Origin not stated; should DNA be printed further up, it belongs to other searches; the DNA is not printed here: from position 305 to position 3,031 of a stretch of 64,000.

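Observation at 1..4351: Unusual Fe-S flavoprotein operon: NuoF-like subunit, NuoG-like/PyrK-like fusion and GltD/NfnB-like subunit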

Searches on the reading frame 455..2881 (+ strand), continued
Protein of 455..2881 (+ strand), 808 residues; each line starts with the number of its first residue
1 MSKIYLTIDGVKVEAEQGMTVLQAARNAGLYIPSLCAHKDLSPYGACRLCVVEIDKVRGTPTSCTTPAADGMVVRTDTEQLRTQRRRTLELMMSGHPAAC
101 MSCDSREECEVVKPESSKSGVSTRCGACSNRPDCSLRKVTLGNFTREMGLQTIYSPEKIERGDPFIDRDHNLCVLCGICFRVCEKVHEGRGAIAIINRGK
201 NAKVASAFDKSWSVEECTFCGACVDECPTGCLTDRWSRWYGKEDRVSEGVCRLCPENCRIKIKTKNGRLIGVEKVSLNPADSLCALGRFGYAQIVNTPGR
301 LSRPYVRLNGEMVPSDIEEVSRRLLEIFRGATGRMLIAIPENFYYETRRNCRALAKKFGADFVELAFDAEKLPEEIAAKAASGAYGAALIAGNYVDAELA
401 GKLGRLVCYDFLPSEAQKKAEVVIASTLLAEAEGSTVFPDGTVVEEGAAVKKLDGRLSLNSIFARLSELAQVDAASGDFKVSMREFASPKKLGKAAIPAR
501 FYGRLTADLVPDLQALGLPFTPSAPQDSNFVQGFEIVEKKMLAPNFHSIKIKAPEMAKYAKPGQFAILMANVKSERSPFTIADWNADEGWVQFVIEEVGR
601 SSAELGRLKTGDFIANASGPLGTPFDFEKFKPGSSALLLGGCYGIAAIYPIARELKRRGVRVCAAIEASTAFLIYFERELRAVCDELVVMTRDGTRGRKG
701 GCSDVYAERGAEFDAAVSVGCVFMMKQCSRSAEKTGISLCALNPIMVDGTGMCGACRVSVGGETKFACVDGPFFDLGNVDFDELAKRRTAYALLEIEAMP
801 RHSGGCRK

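Call 6: find_homologous_proteins(query=window:455-2878:+, max_evalue=1e-10)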
Query window:455-2878:+ (808 aa): 1425 proteins with E <= 1e-10 among 8000 candidates; the best 120 are listed.
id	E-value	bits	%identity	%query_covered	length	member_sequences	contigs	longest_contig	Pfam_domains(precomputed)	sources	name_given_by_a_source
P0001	0.0e+0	1848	100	100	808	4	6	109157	PF10418.15,PF13510.12,PF10588.15,PF00111.33,PF00037.33,PF13237.12,PF13183.12,PF13187.12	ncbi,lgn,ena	-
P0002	0.0e+0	1355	72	100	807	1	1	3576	PF10418.15,PF13510.12,PF10588.15,PF00111.33,PF00037.33,PF12838.13,PF22117.3,PF13237.12,PF13183.12,PF13187.12,PF04879.22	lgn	-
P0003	0.0e+0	1337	72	100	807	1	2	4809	PF10418.15,PF13510.12,PF10588.15,PF00111.33,PF00037.33,PF12838.13,PF22117.3,PF13237.12,PF13183.12,PF13187.12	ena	-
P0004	0.0e+0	1316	71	100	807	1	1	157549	PF10418.15,PF13510.12,PF10588.15,PF00111.33,PF00037.33,PF12838.13,PF22117.3,PF13237.12,PF13187.12,PF04879.22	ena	-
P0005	0.0e+0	1276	69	100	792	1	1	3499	PF10418.15,PF13510.12,PF10588.15,PF00111.33,PF22117.3,PF13237.12,PF04879.22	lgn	-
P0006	0.0e+0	1266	69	100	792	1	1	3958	PF10418.15,PF13510.12,PF00111.33,PF00037.33,PF12838.13,PF13237.12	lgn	-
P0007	0.0e+0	1256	68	100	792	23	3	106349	PF10418.15,PF13510.12,PF00111.33,PF22117.3,PF13237.12,PF04879.22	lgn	-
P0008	0.0e+0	1242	68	100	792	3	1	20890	PF10418.15,PF13510.12,PF00111.33,PF22117.3,PF13237.12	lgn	-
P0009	0.0e+0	1214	66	100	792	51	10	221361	PF10418.15,PF13510.12,PF00037.33,PF12838.13,PF22117.3,PF13237.12,PF04879.22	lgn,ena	-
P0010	0.0e+0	1213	65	100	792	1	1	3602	PF10418.15,PF13510.12,PF00037.33,PF12838.13,PF22117.3,PF13237.12,PF13187.12,PF04879.22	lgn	-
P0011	0.0e+0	1203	65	100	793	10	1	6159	PF10418.15,PF13510.12,PF00037.33,PF12838.13,PF22117.3,PF13237.12,PF13187.12,PF04879.22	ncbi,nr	ncbi:MAG: sulfide/dihydroorotate dehydrogenase-like FAD/NAD-binding protein [Opitutales bacterium]|n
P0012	0.0e+0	1181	65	100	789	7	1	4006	PF10418.15,PF13510.12,PF00111.33,PF00037.33,PF12838.13,PF22117.3,PF13237.12,PF13183.12,PF13187.12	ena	-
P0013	0.0e+0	1179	65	99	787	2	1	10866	PF10418.15,PF13510.12,PF00037.33,PF12838.13,PF13237.12,PF13187.12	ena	-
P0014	0.0e+0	1166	64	100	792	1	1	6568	PF10418.15,PF13510.12,PF00111.33,PF00037.33,PF12838.13,PF22117.3,PF13237.12,PF13187.12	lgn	-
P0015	0.0e+0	1137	63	100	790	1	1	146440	PF10418.15,PF13510.12,PF00111.33,PF00037.33,PF12838.13,PF22117.3,PF13237.12,PF13183.12,PF13187.12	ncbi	-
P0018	0.0e+0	1072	57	100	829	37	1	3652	PF14697.12,PF10588.15,PF00111.33,PF12838.13,PF22117.3,PF10418.15,PF13510.12,PF00037.33,PF13237.12,PF13183.12,PF13187.12,PF04879.22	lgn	-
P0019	0.0e+0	1068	57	100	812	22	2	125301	PF10418.15,PF13510.12,PF10588.15,PF00111.33,PF00037.33,PF12838.13,PF22117.3,PF13237.12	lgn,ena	-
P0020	0.0e+0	1066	59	100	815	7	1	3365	PF10418.15,PF13510.12,PF10588.15,PF00111.33,PF12838.13,PF22117.3,PF13237.12,PF13187.12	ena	-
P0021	0.0e+0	1065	58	99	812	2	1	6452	PF10418.15,PF13510.12,PF10588.15,PF00037.33,PF12838.13,PF22117.3,PF13237.12,PF04879.22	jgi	-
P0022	0.0e+0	1063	58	100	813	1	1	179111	PF10418.15,PF13510.12,PF10588.15,PF00111.33,PF00037.33,PF12838.13,PF22117.3,PF13237.12,PF13183.12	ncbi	-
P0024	0.0e+0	1058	58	99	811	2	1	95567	PF10418.15,PF14697.12,PF13510.12,PF10588.15,PF00384.28,PF00111.33,PF00037.33,PF12838.13,PF22117.3,PF13237.12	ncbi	-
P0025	0.0e+0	1050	58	100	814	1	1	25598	PF10418.15,PF13510.12,PF10588.15,PF00111.33,PF22117.3,PF13237.12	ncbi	-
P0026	0.0e+0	1049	56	99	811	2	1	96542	PF10418.15,PF14697.12,PF13510.12,PF00384.28,PF00111.33,PF00037.33,PF12838.13,PF22117.3,PF13237.12,PF13187.12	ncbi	-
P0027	0.0e+0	1041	59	100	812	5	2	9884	PF10418.15,PF13510.12,PF10588.15,PF00384.28,PF00111.33,PF00037.33,PF12838.13,PF22117.3,PF13237.12,PF13183.12,PF13187.12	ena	-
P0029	0.0e+0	1036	57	100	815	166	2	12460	PF10418.15,PF13510.12,PF10588.15,PF00111.33,PF00037.33,PF12838.13,PF22117.3,PF13237.12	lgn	-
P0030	0.0e+0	1033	57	100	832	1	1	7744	PF10418.15,PF13510.12,PF10588.15,PF00111.33,PF00037.33,PF12838.13,PF22117.3,PF13237.12,PF13187.12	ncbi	-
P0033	0.0e+0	1028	57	99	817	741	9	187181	PF10418.15,PF13510.12,PF10588.15,PF00111.33,PF00037.33,PF12838.13,PF22117.3,PF13237.12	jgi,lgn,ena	-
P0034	0.0e+0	1025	57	100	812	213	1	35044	PF10418.15,PF13510.12,PF10588.15,PF00111.33,PF00037.33,PF12838.13,PF22117.3,PF13237.12,PF13187.12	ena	-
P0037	0.0e+0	1016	57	100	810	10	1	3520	PF10418.15,PF13510.12,PF10588.15,PF00384.28,PF00111.33,PF00037.33,PF12838.13,PF22117.3,PF13237.12,PF13183.12,PF13187.12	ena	-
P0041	8.2e-295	998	55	100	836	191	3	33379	PF10418.15,PF14697.12,PF13510.12,PF10588.15,PF00384.28,PF00111.33,PF00037.33,PF12838.13,PF22117.3,PF13237.12,PF13187.12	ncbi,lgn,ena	-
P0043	5.3e-292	989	56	100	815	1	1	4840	PF10418.15,PF13510.12,PF10588.15,PF00111.33,PF00037.33,PF12838.13,PF22117.3,PF13237.12,PF13187.12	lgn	-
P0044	7.4e-284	962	54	100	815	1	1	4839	PF10418.15,PF13510.12,PF10588.15,PF00111.33,PF00037.33,PF12838.13,PF22117.3,PF13237.12,PF13187.12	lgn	-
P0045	1.9e-280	951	55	100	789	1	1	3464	PF10418.15,PF13510.12,PF10588.15,PF00111.33,PF22117.3,PF13237.12,PF04879.22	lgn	-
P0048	3.0e-262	891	50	99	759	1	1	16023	PF10418.15,PF13510.12,PF10588.15,PF00111.33,PF00037.33,PF12838.13,PF22117.3,PF13237.12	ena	-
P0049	5.6e-260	883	52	100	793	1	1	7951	PF10418.15,PF13510.12,PF10588.15,PF22117.3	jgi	-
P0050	9.5e-243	826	49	99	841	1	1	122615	PF10418.15,PF13510.12,PF00384.28,PF00111.33,PF12838.13,PF22117.3,PF13187.12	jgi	jgi:NADH dehydrogenase/NADH:ubiquinone oxidoreductase subunit G/NAD(P)H-flavin reductase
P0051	1.1e-239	816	48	99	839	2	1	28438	PF10418.15,PF13510.12,PF00384.28,PF00111.33,PF00037.33,PF12838.13,PF22117.3,PF13187.12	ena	-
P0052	4.8e-238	811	48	100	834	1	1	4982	PF10418.15,PF13510.12,PF10588.15,PF00384.28,PF00111.33,PF12838.13,PF22117.3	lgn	-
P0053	9.2e-238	810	49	99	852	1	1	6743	PF10418.15,PF13510.12,PF00384.28,PF00111.33,PF12838.13,PF22117.3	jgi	jgi:NADH dehydrogenase/NADH:ubiquinone oxidoreductase subunit G/NAD(P)H-flavin reductase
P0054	1.0e-236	806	48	99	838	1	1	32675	PF10418.15,PF13510.12,PF10588.15,PF00384.28,PF00111.33,PF12838.13,PF22117.3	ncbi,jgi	-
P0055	1.8e-236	805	48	99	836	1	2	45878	PF10418.15,PF13510.12,PF00384.28,PF00111.33,PF12838.13,PF22117.3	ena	-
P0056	1.0e-235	803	48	99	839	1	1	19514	PF10418.15,PF13510.12,PF00384.28,PF00111.33,PF12838.13,PF22117.3,PF13237.12,PF13187.12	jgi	jgi:NAD(P)H-flavin reductase/ferredoxin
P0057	1.1e-235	803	48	99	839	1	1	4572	PF10418.15,PF13510.12,PF00384.28,PF00111.33,PF12838.13,PF22117.3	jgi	jgi:NADH dehydrogenase/NADH:ubiquinone oxidoreductase subunit G/NAD(P)H-flavin reductase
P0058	1.3e-235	803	48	99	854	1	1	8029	PF10418.15,PF13510.12,PF00384.28,PF00111.33,PF12838.13,PF22117.3,PF13187.12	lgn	-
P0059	1.8e-235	802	48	99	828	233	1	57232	PF10418.15,PF13510.12,PF10588.15,PF00384.28,PF00111.33,PF12838.13,PF22117.3,PF13187.12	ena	-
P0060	3.3e-235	801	48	99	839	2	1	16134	PF10418.15,PF13510.12,PF00384.28,PF00111.33,PF12838.13,PF22117.3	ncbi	-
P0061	8.2e-235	800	48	99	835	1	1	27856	PF10418.15,PF13510.12,PF00384.28,PF00111.33,PF12838.13,PF22117.3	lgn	-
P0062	1.5e-234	799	48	99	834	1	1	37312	PF10418.15,PF13510.12,PF00384.28,PF00111.33,PF22117.3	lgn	-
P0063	1.6e-234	799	47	99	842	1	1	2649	PF10418.15,PF13510.12,PF00384.28,PF00111.33,PF12838.13,PF22117.3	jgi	jgi:NAD(P)H-flavin reductase/ferredoxin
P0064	2.4e-234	798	47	99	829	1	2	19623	PF10418.15,PF13510.12,PF10588.15,PF00384.28,PF00111.33,PF12838.13,PF22117.3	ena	-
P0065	4.1e-234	798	48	99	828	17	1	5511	PF10418.15,PF13510.12,PF10588.15,PF00384.28,PF00111.33,PF12838.13,PF22117.3,PF13187.12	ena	-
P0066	6.5e-234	797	48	99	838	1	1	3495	PF10418.15,PF13510.12,PF00384.28,PF00111.33,PF12838.13,PF22117.3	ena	-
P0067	2.7e-233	795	47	99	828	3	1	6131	PF10418.15,PF13510.12,PF10588.15,PF00384.28,PF00111.33,PF12838.13,PF22117.3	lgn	-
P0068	5.3e-233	794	48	99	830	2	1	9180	PF10418.15,PF13510.12,PF00384.28,PF00111.33,PF12838.13,PF22117.3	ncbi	-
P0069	1.0e-232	793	48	99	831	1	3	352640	PF10418.15,PF13510.12,PF00384.28,PF00111.33,PF12838.13,PF22117.3,PF13187.12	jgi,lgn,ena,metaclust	metaclust:\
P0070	1.1e-232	793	47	100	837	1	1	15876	PF10418.15,PF13510.12,PF00384.28,PF00111.33,PF00037.33,PF12838.13,PF22117.3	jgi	jgi:NAD(P)H-flavin reductase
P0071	1.2e-232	793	48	99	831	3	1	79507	PF10418.15,PF13510.12,PF00384.28,PF00111.33,PF12838.13,PF22117.3,PF13187.12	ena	-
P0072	4.4e-232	791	48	99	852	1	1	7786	PF10418.15,PF13510.12,PF00384.28,PF00111.33,PF12838.13,PF22117.3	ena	-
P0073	1.1e-231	790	48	99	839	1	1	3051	PF10418.15,PF13510.12,PF00384.28,PF00111.33,PF00037.33,PF12838.13,PF22117.3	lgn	-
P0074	1.2e-231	790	48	99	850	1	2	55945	PF10418.15,PF13510.12,PF00384.28,PF00111.33,PF12838.13,PF22117.3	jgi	jgi:NAD(P)H-flavin reductase/ferredoxin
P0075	1.7e-231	789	47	99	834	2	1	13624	PF10418.15,PF13510.12,PF10588.15,PF00384.28,PF00111.33,PF22117.3,PF04879.22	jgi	-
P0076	3.4e-231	788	47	99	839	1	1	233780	PF10418.15,PF13510.12,PF10588.15,PF00384.28,PF00111.33,PF22117.3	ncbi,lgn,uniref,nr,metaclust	ncbi:NADH dehydrogenase/NADH:ubiquinone oxidoreductase 75 kD subunit (chain G) [Desulfonatronum thio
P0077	4.7e-231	788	47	99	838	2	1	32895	PF10418.15,PF13510.12,PF10588.15,PF00384.28,PF00111.33,PF00037.33,PF12838.13,PF22117.3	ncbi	-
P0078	6.2e-231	787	47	99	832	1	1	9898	PF10418.15,PF13510.12,PF00384.28,PF00111.33,PF12838.13,PF22117.3,PF13237.12,PF13187.12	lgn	-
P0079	6.5e-231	787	46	99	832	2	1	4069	PF10418.15,PF13510.12,PF10588.15,PF00384.28,PF00111.33,PF22117.3,PF04879.22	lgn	-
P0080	3.2e-230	785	48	99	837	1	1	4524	PF10418.15,PF13510.12,PF10588.15,PF00111.33,PF22117.3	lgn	-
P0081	4.7e-230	784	46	99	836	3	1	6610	PF10418.15,PF13510.12,PF00384.28,PF00111.33,PF22117.3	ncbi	-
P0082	6.3e-230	784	46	99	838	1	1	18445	PF10418.15,PF13510.12,PF00384.28,PF00111.33,PF00037.33,PF12838.13,PF22117.3,PF13187.12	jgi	jgi:NAD(P)H-flavin reductase/ferredoxin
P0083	7.0e-230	784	47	100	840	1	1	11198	PF10418.15,PF13510.12,PF10588.15,PF00384.28,PF00111.33,PF12838.13,PF22117.3,PF13237.12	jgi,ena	-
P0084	2.1e-229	782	46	99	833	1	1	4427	PF10418.15,PF13510.12,PF10588.15,PF00384.28,PF00111.33,PF22117.3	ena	-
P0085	3.1e-229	781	47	99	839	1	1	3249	PF10418.15,PF13510.12,PF10588.15,PF00384.28,PF00111.33,PF22117.3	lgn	-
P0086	3.9e-229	781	47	99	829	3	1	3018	PF10418.15,PF13510.12,PF10588.15,PF00384.28,PF00111.33,PF12838.13,PF22117.3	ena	-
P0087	4.1e-229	781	47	99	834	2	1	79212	PF10418.15,PF13510.12,PF00384.28,PF00111.33,PF12838.13,PF22117.3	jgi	jgi:NAD(P)H-flavin reductase/Fe-S-cluster-containing dehydrogenase component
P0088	8.5e-229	780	46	99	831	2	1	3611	PF10418.15,PF13510.12,PF10588.15,PF00384.28,PF00111.33,PF12838.13,PF22117.3,PF13237.12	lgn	-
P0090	1.2e-228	780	47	99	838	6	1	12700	PF10418.15,PF13510.12,PF10588.15,PF00384.28,PF00111.33,PF12838.13,PF22117.3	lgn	-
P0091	3.6e-228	778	47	99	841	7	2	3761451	PF10418.15,PF13510.12,PF10588.15,PF00384.28,PF00111.33,PF22117.3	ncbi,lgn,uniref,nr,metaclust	ncbi:sulfide/dihydroorotate dehydrogenase-like FAD/NAD-binding protein [Desulfonatronum lacustre]|un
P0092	6.2e-228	777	47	99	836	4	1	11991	PF10418.15,PF13510.12,PF00384.28,PF00111.33,PF22117.3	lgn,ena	-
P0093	1.5e-227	776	46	99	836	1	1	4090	PF10418.15,PF13510.12,PF10588.15,PF00384.28,PF00111.33,PF12838.13,PF22117.3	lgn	-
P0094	1.6e-227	776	46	99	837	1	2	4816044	PF10418.15,PF13510.12,PF10588.15,PF00384.28,PF00111.33,PF22117.3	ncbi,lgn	ncbi:sulfide/dihydroorotate dehydrogenase-like FAD/NAD-binding protein [Desulfonatronum parangueonen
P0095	2.6e-227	775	47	99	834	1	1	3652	PF10418.15,PF13510.12,PF10588.15,PF00384.28,PF00111.33,PF22117.3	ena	-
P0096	3.0e-227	775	46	99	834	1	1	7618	PF10418.15,PF13510.12,PF10588.15,PF00384.28,PF00111.33,PF22117.3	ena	-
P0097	3.4e-227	775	47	99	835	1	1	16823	PF10418.15,PF13510.12,PF00384.28,PF00111.33,PF12838.13,PF22117.3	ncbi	-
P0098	3.4e-227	775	47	99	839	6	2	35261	PF10418.15,PF13510.12,PF10588.15,PF00384.28,PF00111.33,PF12838.13,PF22117.3,PF13187.12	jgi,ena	-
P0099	5.1e-227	774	47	99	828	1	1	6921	PF10418.15,PF13510.12,PF00384.28,PF00111.33,PF00037.33,PF12838.13,PF22117.3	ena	-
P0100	7.3e-227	774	47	99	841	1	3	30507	PF10418.15,PF13510.12,PF00384.28,PF00111.33,PF22117.3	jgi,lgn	jgi:NAD(P)H-flavin reductase/ferredoxin/Fe-S-cluster-containing hydrogenase component 2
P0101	9.3e-227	773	48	99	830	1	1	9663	PF10418.15,PF13510.12,PF00384.28,PF00111.33,PF00037.33,PF12838.13,PF22117.3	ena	-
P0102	1.1e-226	773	47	99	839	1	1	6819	PF10418.15,PF13510.12,PF00384.28,PF00111.33,PF22117.3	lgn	-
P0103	1.9e-226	772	46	99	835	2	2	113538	PF10418.15,PF13510.12,PF10588.15,PF00384.28,PF00111.33,PF22117.3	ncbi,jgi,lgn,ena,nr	ncbi:MAG TPA: sulfide/dihydroorotate dehydrogenase-like FAD/NAD-binding protein [Desulfonatronum sp.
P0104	3.0e-226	772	47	99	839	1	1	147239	PF10418.15,PF13510.12,PF10588.15,PF00384.28,PF00111.33,PF22117.3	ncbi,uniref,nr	ncbi:sulfide/dihydroorotate dehydrogenase-like FAD/NAD-binding protein [Desulfonatronum sp. SC1]|uni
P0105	5.3e-226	771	46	99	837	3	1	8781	PF10418.15,PF13510.12,PF10588.15,PF00384.28,PF00111.33,PF22117.3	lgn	-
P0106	7.3e-226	770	47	99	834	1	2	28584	PF10418.15,PF13510.12,PF00384.28,PF00111.33,PF12838.13,PF22117.3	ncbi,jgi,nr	ncbi:MAG: sulfide/dihydroorotate dehydrogenase-like FAD/NAD-binding protein [Desulfobulbaceae bacter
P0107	1.3e-225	770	46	99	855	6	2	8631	PF10418.15,PF13510.12,PF10588.15,PF00384.28,PF00111.33,PF12838.13,PF22117.3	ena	-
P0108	3.2e-225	768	48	98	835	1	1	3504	PF10418.15,PF13510.12,PF10588.15,PF00384.28,PF00111.33,PF00037.33,PF12838.13,PF22117.3,PF13237.12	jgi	jgi:NAD(P)H-flavin reductase/ferredoxin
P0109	3.6e-225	768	47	99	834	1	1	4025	PF10418.15,PF13510.12,PF10588.15,PF00384.28,PF00111.33,PF22117.3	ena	-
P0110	5.9e-225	767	47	99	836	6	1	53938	PF10418.15,PF13510.12,PF10588.15,PF00384.28,PF00111.33,PF22117.3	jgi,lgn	-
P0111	1.1e-224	766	45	99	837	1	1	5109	PF10418.15,PF13510.12,PF10588.15,PF00384.28,PF00111.33,PF22117.3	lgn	-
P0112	1.3e-224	766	47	99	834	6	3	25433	PF10418.15,PF13510.12,PF10588.15,PF00111.33,PF12838.13,PF22117.3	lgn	-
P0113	1.4e-224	766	46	99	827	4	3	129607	PF10418.15,PF13510.12,PF10588.15,PF00384.28,PF00111.33,PF22117.3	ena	-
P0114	1.6e-224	766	47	99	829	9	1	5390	PF10418.15,PF13510.12,PF00384.28,PF00111.33,PF00037.33,PF12838.13,PF22117.3,PF13237.12,PF13187.12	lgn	-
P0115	2.1e-224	766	46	99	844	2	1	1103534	PF10418.15,PF13510.12,PF10588.15,PF00384.28,PF00111.33,PF22117.3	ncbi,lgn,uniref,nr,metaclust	ncbi:sulfide/dihydroorotate dehydrogenase-like FAD/NAD-binding protein [Desulfonatronum thioautotrop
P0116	3.1e-224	765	46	99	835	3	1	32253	PF10418.15,PF13510.12,PF00384.28,PF00111.33,PF22117.3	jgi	jgi:NADH dehydrogenase/NADH:ubiquinone oxidoreductase subunit G/NAD(P)H-flavin reductase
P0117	3.7e-224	765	47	99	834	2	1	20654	PF10418.15,PF13510.12,PF10588.15,PF00111.33,PF22117.3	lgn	-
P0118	4.1e-224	765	45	99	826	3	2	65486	PF10418.15,PF13510.12,PF00384.28,PF00037.33,PF12838.13,PF22117.3,PF13237.12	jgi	jgi:NAD(P)H-flavin reductase/ferredoxin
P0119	1.2e-223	763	47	99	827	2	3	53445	PF10418.15,PF13510.12,PF00384.28,PF00111.33,PF12838.13,PF22117.3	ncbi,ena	-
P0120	2.7e-223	762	46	100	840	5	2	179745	PF10418.15,PF13510.12,PF00384.28,PF00111.33,PF12838.13,PF22117.3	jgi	jgi:NAD(P)H-flavin reductase/ferredoxin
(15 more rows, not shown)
